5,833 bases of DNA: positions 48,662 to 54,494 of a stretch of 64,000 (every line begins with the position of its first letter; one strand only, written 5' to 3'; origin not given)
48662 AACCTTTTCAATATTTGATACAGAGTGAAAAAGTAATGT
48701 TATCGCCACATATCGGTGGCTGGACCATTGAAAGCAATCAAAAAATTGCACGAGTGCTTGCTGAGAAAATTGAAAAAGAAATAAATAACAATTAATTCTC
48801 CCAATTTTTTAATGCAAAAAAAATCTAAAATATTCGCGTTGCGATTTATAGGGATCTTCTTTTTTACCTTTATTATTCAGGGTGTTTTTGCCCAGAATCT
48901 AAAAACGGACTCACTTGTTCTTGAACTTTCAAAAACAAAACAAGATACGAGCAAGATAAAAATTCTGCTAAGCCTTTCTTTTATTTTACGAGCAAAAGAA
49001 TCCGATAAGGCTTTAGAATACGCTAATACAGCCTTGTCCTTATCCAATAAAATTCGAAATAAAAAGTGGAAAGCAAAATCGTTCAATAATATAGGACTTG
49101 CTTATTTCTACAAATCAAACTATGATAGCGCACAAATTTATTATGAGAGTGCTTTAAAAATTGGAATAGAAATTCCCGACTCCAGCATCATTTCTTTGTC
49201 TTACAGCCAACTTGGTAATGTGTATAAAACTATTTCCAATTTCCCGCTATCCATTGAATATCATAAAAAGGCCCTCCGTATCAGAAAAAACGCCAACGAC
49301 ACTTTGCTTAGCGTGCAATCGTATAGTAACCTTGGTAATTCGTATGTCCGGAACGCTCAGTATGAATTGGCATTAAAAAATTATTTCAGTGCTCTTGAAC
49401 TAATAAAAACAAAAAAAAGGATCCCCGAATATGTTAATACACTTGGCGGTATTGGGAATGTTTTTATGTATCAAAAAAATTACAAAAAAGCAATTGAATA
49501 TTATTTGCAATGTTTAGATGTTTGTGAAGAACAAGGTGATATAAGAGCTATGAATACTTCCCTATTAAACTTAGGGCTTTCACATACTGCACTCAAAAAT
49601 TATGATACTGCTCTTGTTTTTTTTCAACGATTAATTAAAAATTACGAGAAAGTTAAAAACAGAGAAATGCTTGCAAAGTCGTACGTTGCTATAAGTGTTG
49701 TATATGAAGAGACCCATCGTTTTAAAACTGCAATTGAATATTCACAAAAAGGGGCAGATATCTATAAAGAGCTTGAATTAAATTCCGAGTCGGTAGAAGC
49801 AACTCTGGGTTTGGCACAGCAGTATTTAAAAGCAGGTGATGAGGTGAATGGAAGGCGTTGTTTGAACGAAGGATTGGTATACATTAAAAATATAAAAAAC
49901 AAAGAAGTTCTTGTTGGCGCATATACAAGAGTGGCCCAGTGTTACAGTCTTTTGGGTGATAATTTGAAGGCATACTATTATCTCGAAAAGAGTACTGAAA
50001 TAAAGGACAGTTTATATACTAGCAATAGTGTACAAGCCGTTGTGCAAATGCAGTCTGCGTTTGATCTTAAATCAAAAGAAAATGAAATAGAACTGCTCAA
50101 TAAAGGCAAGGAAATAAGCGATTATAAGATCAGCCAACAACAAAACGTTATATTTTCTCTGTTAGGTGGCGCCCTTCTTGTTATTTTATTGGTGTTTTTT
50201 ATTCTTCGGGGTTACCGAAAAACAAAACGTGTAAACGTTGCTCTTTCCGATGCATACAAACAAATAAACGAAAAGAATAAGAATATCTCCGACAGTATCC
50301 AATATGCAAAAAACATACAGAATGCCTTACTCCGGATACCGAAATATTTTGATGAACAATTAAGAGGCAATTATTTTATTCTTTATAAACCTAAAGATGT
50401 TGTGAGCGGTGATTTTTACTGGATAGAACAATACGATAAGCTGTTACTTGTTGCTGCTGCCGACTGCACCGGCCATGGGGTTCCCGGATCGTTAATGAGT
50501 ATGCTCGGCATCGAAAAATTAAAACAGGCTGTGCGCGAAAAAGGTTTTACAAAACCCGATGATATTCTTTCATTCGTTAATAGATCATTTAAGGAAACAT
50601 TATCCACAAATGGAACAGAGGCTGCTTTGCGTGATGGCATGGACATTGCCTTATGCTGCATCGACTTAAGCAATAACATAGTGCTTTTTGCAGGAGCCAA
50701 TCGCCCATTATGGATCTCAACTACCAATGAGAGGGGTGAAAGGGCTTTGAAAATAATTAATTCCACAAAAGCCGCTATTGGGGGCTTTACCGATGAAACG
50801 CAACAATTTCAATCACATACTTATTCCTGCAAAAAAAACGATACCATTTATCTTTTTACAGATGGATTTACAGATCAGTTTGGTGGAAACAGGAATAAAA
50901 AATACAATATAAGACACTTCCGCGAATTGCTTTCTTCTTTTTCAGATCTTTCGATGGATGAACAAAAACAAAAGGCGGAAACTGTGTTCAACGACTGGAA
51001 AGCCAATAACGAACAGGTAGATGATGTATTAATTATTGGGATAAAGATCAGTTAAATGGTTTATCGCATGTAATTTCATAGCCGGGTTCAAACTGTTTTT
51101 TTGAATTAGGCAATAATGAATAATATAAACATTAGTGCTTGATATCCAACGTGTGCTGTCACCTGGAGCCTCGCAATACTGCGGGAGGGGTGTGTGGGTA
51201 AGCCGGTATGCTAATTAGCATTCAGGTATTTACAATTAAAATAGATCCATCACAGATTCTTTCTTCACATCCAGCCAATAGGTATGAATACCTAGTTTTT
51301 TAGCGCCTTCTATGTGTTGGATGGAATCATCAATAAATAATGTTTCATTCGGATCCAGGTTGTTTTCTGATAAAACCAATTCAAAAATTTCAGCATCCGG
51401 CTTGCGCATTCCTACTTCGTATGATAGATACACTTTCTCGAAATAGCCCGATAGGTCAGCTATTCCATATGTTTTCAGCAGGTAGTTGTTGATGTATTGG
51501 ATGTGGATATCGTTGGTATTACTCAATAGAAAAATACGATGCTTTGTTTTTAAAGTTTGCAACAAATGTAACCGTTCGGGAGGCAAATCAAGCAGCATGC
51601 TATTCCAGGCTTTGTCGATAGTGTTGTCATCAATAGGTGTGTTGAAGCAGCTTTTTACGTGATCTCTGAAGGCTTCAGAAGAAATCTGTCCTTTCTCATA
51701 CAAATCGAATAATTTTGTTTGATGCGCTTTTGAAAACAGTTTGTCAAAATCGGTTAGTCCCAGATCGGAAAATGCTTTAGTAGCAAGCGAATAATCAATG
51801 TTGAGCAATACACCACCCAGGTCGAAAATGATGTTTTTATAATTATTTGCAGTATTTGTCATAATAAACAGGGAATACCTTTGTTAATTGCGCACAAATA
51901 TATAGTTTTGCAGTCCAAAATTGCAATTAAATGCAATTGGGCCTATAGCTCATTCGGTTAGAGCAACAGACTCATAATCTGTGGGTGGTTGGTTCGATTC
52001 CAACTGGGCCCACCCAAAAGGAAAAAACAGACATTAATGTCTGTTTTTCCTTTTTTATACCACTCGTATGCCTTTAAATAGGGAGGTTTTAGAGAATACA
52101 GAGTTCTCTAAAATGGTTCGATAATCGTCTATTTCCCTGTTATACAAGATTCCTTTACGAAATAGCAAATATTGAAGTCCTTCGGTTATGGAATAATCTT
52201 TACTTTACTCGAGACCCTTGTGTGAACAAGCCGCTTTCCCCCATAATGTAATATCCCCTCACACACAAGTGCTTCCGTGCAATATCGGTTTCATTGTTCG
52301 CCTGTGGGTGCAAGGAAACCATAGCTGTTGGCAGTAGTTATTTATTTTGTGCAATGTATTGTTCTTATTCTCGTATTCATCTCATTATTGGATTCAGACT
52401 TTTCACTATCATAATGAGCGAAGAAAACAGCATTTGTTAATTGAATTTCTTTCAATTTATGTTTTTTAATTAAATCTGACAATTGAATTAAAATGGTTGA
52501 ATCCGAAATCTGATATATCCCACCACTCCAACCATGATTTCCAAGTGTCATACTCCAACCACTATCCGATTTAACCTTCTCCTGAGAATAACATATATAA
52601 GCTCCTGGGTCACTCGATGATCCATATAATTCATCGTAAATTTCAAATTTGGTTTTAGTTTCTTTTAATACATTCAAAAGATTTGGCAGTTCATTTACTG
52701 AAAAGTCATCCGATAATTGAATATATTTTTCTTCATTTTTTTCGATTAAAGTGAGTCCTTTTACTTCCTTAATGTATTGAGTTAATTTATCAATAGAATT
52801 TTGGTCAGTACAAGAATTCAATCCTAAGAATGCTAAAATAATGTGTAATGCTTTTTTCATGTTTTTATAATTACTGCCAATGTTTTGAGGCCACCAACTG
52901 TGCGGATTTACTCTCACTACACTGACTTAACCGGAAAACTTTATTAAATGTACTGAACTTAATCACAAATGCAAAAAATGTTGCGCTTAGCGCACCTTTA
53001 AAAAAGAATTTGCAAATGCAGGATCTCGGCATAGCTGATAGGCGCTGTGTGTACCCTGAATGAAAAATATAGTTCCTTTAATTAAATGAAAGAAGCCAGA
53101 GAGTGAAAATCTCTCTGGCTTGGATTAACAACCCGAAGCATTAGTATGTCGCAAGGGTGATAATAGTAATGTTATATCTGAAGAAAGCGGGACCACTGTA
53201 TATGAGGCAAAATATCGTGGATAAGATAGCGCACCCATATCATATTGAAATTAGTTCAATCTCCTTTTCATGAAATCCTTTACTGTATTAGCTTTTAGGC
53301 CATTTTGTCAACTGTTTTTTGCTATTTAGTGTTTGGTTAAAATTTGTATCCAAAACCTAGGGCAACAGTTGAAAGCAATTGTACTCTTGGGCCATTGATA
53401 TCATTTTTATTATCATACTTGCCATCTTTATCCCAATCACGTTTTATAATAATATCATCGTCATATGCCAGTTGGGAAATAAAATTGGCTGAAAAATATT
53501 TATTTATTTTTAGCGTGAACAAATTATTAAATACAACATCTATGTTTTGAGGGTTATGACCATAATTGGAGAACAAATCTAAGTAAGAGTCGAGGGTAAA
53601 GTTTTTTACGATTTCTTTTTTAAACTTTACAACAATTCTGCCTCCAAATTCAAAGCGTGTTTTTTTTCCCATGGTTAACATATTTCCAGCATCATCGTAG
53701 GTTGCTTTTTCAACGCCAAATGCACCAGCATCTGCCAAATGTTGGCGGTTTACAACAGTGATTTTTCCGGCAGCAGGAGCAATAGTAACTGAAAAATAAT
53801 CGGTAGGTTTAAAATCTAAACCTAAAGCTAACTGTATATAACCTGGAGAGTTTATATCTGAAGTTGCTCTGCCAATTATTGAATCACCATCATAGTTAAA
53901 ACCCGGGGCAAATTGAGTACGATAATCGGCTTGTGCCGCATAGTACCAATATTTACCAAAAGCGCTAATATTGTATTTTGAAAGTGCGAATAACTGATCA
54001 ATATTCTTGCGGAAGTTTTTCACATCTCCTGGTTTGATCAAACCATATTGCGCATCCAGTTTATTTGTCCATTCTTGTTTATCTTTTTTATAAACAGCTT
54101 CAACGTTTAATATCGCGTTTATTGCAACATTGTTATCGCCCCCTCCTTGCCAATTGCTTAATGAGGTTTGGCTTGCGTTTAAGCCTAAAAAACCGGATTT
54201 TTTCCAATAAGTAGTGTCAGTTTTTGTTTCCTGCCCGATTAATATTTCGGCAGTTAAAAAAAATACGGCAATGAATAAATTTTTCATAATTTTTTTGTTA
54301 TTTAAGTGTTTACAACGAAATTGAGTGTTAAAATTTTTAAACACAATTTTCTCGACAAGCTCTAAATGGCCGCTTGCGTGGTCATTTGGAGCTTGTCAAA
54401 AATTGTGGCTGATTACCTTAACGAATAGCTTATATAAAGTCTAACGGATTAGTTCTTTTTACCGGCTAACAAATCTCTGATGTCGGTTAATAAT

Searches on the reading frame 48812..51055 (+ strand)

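Call 94: search_protein_families(library=pfam, proteins=[window:48812-51055:+], max_evalue=0.00001)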
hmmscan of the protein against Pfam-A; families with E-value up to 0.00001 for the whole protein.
window:48812-51055:+ (747 aa): 13 families
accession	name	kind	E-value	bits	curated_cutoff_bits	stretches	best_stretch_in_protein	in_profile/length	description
PF13424.12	TPR_12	-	2.7e-41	140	30.1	3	248-320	3-77/77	Tetratricopeptide repeat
PF00515.34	TPR_1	-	5.4e-30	102.4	27.8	1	210-238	3-31/34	Tetratricopeptide repeat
PF07719.23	TPR_2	-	4.3e-20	70.6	27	0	213-238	6-31/34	Tetratricopeptide repeat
PF13374.12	TPR_10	-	1.5e-19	69.8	27.5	0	88-117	2-31/42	Tetratricopeptide repeat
PF07228.17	SpoIIE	-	1.2e-17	64.9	25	1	545-746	5-191/192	Stage II sporulation protein E (SpoIIE)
PF13181.12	TPR_8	-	1.2e-17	62.9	25.7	0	212-238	5-31/34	Tetratricopeptide repeat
PF13176.12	TPR_7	-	2.2e-15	55.8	27.9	0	210-243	1-34/36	Tetratricopeptide repeat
PF24885.1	TPR_NPHP3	-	1.3e-07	31.8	100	0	122-202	135-216/239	Nephrocystin-3 TPR domain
PF13428.12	TPR_14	-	1.4e-07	31.9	23.5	0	215-245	8-38/44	Tetratricopeptide repeat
PF13174.12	TPR_6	-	4.2e-07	30.6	26.3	0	250-278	2-30/33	Tetratricopeptide repeat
PF14938.12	SNAP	-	9.9e-07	28.9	25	0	131-291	38-198/282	Soluble NSF attachment protein, SNAP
PF13432.12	TPR_16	-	1.5e-06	29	32.7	0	215-278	4-61/65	Tetratricopeptide repeat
PF17874.7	TPR_MalT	-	2.3e-06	27.6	45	0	194-353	27-186/336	MalT-like TPR region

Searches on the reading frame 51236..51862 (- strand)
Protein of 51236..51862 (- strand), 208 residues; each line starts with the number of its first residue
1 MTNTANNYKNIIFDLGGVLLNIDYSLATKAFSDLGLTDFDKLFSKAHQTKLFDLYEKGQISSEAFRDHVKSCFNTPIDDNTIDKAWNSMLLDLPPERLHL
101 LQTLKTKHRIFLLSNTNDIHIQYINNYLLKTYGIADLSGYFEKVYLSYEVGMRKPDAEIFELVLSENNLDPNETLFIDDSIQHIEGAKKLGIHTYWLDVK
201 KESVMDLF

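Call 94: search_protein_families(library=pfam, proteins=[window:51236-51862:-], max_evalue=0.00001)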
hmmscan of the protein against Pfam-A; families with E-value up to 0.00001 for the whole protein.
window:51236-51862:- (208 aa): 2 families
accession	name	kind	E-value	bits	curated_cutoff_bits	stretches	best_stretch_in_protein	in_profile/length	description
PF00702.32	Hydrolase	-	2e-15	58.2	26.4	1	8-191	1-191/191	haloacid dehalogenase-like hydrolase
PF13419.12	HAD_2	-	1.7e-13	51.5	23.8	1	11-196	1-177/178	Haloacid dehalogenase-like hydrolase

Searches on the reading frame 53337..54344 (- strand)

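Call 94: search_protein_families(library=pfam, proteins=[window:53337-54344:-], max_evalue=0.00001)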
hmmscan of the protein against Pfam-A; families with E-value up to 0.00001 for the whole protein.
window:53337-54344:- (335 aa): 1 family
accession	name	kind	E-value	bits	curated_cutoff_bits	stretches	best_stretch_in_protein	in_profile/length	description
PF11276.14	DUF3078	-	1.5e-25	89.8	25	1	58-149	2-92/92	Protein of unknown function (DUF3078)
